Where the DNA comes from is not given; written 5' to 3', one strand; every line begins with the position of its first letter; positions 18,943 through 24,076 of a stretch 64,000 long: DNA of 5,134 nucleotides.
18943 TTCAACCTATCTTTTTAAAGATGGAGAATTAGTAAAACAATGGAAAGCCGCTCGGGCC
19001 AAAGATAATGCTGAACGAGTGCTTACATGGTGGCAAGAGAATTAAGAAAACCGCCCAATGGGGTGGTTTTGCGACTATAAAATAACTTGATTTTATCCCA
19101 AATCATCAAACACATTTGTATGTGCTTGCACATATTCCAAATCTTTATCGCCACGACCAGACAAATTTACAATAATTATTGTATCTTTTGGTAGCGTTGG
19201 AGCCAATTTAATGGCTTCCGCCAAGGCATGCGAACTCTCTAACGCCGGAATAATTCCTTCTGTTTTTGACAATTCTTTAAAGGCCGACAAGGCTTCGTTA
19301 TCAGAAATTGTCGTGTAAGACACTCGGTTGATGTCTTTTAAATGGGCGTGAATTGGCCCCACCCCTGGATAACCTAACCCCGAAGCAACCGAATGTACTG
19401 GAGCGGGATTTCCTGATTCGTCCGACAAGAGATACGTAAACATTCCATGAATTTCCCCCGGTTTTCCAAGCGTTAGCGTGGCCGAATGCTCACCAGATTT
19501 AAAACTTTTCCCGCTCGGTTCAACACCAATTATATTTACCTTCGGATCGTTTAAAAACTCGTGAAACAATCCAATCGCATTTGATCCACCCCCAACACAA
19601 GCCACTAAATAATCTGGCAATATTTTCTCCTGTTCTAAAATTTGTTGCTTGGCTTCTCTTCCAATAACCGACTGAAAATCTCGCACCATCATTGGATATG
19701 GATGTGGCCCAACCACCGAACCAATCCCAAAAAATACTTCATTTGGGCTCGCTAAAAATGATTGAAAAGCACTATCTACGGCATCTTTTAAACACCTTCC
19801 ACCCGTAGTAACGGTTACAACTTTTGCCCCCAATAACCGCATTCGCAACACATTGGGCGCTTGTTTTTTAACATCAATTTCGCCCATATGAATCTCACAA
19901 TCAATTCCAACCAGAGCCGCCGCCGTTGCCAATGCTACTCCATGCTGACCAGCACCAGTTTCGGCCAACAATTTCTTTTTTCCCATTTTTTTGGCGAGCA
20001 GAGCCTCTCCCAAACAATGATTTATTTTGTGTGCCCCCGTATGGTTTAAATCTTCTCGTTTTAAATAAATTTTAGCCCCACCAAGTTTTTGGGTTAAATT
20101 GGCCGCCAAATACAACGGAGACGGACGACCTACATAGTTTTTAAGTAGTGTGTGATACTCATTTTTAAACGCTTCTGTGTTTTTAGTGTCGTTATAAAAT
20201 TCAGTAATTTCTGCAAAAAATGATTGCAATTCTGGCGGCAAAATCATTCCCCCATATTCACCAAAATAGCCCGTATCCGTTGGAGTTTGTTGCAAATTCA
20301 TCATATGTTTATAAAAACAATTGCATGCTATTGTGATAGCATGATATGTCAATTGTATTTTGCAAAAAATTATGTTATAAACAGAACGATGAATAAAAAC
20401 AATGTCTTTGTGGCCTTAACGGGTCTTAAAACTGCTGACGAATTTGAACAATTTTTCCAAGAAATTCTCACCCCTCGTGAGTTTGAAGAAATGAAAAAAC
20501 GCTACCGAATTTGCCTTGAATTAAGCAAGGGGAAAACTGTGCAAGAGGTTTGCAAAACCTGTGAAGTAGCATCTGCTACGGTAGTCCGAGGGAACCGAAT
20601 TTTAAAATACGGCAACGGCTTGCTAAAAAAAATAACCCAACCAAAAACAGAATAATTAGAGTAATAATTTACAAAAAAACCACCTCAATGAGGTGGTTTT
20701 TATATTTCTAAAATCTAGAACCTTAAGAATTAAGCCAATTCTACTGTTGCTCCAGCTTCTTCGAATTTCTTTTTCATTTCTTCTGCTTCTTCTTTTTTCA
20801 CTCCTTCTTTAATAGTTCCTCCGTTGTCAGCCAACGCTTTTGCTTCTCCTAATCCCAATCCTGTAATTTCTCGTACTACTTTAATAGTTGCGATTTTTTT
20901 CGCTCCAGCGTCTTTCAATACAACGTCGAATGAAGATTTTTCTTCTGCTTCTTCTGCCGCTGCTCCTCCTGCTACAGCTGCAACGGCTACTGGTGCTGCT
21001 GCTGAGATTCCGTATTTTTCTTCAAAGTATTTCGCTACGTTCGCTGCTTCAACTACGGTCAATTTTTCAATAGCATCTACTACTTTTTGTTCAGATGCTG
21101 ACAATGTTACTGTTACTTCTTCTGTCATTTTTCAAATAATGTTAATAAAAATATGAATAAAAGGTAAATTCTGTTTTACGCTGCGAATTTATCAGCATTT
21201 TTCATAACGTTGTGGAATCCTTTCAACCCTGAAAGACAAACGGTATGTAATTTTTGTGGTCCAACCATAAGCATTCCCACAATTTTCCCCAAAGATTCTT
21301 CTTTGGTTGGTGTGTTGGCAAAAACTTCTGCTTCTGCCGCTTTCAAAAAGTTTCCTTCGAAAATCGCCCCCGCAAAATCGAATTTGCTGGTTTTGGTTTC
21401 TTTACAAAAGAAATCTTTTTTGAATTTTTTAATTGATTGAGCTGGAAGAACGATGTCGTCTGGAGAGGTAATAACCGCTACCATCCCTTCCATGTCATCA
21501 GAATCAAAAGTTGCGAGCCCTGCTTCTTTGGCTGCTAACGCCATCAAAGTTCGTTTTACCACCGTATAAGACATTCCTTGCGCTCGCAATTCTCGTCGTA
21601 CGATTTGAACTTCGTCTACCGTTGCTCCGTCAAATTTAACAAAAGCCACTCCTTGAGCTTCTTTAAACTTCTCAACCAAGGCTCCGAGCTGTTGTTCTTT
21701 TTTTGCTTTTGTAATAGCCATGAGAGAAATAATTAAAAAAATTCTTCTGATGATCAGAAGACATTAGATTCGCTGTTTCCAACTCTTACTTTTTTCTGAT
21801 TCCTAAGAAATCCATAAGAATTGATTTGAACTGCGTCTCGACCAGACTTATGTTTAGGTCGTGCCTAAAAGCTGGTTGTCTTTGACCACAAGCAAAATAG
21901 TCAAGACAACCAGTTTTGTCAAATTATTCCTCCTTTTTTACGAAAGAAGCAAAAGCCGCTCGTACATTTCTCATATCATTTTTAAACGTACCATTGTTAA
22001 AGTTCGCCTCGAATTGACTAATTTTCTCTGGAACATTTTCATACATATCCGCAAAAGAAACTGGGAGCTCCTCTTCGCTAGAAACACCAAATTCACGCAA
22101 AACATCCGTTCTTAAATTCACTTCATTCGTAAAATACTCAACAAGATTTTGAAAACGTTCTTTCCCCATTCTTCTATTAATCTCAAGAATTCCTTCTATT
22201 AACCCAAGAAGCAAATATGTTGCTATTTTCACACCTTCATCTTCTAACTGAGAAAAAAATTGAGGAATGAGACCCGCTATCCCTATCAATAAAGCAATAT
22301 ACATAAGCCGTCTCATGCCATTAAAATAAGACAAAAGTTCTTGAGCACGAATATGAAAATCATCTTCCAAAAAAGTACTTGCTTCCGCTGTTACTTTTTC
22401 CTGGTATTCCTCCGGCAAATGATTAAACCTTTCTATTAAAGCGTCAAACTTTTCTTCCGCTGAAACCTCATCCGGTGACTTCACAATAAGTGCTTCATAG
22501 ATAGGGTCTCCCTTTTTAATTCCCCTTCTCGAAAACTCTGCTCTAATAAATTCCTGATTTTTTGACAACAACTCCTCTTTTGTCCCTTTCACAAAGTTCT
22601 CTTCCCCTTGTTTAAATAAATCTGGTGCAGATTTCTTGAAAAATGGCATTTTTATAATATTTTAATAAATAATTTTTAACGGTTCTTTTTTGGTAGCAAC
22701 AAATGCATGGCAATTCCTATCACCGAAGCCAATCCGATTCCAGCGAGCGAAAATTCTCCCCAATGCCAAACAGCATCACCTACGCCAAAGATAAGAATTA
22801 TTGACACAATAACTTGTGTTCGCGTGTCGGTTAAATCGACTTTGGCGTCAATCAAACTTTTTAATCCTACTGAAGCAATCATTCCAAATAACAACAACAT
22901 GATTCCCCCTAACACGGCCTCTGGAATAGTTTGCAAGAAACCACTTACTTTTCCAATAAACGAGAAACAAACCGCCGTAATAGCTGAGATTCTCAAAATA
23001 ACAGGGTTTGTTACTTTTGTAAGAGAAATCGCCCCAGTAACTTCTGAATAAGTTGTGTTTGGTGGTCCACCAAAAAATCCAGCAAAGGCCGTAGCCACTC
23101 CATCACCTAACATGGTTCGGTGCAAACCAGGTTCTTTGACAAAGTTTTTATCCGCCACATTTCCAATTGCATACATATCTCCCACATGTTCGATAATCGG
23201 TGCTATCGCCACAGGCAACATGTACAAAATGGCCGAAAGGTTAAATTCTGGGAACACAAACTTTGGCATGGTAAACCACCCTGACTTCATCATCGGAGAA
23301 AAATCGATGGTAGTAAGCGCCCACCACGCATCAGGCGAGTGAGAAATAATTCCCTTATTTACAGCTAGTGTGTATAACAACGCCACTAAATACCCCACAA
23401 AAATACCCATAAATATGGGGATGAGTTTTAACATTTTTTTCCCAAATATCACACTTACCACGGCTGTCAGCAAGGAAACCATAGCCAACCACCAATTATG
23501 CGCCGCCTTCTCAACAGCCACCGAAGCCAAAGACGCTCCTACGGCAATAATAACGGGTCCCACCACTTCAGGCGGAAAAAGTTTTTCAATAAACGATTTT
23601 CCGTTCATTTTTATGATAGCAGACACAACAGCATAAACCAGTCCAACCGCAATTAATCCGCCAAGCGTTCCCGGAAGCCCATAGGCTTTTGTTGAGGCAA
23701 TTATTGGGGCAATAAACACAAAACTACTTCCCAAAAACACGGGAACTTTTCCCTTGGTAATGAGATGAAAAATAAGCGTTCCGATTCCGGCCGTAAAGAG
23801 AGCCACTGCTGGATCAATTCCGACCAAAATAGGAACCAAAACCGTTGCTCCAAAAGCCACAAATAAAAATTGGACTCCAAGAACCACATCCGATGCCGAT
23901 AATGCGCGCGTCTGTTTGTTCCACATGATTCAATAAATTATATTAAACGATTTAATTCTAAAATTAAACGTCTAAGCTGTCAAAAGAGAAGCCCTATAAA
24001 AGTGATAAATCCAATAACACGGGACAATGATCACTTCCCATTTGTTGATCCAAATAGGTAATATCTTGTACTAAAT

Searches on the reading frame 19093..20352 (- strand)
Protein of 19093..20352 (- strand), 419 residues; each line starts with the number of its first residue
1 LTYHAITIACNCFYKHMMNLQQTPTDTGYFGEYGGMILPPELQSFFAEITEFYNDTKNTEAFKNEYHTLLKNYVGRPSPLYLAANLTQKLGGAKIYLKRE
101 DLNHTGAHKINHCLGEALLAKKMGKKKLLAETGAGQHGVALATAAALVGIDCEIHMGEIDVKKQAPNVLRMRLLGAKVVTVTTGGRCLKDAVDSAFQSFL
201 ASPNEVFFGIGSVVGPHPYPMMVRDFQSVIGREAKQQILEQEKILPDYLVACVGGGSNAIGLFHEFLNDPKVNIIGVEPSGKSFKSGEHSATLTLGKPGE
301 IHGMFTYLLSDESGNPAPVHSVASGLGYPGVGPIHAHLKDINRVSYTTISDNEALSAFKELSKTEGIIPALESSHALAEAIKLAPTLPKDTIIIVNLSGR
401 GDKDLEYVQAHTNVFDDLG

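Call 23: search_protein_families(library=pfam, proteins=[window:19093-20352:-], max_evalue=0.001)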
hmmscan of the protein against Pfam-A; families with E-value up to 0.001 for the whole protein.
window:19093-20352:- (419 aa): 1 family
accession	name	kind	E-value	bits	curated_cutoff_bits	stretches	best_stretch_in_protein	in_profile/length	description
PF00291.31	PALP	-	4.3e-43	148.2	35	1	75-398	5-294/295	Pyridoxal-phosphate dependent enzyme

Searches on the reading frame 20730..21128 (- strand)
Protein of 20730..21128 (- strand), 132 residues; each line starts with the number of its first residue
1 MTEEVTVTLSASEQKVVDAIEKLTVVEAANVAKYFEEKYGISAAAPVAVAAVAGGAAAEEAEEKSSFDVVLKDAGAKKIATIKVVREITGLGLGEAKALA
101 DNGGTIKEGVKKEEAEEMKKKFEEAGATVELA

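Call 23: search_protein_families(library=pfam, proteins=[window:20730-21128:-], max_evalue=0.001)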
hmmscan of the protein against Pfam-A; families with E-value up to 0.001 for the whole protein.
window:20730-21128:- (132 aa): 2 families
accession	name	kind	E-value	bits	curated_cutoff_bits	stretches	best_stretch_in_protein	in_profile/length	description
PF00542.24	Ribosomal_L12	-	1.6e-25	89.7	25.9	1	67-131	1-66/67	Ribosomal protein L7/L12 C-terminal domain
PF16320.10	Ribosomal_L12_N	-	2e-14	53.4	25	1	14-59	3-46/48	Ribosomal protein L7/L12 dimerisation domain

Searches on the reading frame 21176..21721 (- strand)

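Call 23: search_protein_families(library=pfam, proteins=[window:21176-21721:-], max_evalue=0.001)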
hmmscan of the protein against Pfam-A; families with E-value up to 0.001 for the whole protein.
window:21176-21721:- (181 aa): 1 family
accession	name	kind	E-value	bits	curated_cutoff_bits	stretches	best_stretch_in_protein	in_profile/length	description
PF00466.25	Ribosomal_L10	-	1.7e-18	66.9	22.8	1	4-101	2-99/100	Ribosomal protein L10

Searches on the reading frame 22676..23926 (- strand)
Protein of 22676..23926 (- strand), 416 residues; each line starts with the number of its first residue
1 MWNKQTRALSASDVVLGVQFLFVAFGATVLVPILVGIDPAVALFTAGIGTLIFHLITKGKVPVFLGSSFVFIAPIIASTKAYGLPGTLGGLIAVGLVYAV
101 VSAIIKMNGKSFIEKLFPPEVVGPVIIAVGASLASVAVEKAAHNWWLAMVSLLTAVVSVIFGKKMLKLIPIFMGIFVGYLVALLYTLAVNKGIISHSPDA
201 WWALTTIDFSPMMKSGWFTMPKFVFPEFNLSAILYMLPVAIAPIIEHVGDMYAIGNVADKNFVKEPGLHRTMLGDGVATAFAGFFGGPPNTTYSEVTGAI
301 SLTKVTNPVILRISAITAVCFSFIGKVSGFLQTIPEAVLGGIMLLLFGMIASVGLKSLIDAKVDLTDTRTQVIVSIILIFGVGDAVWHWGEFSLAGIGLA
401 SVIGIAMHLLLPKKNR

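Call 23: search_protein_families(library=pfam, proteins=[window:22676-23926:-], max_evalue=0.001)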
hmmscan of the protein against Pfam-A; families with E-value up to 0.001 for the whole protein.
window:22676-23926:- (416 aa): 1 family
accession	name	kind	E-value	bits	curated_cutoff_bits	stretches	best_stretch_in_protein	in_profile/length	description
PF00860.26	Xan_ur_permease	-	1.1e-84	284.8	27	1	14-388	4-387/389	Permease family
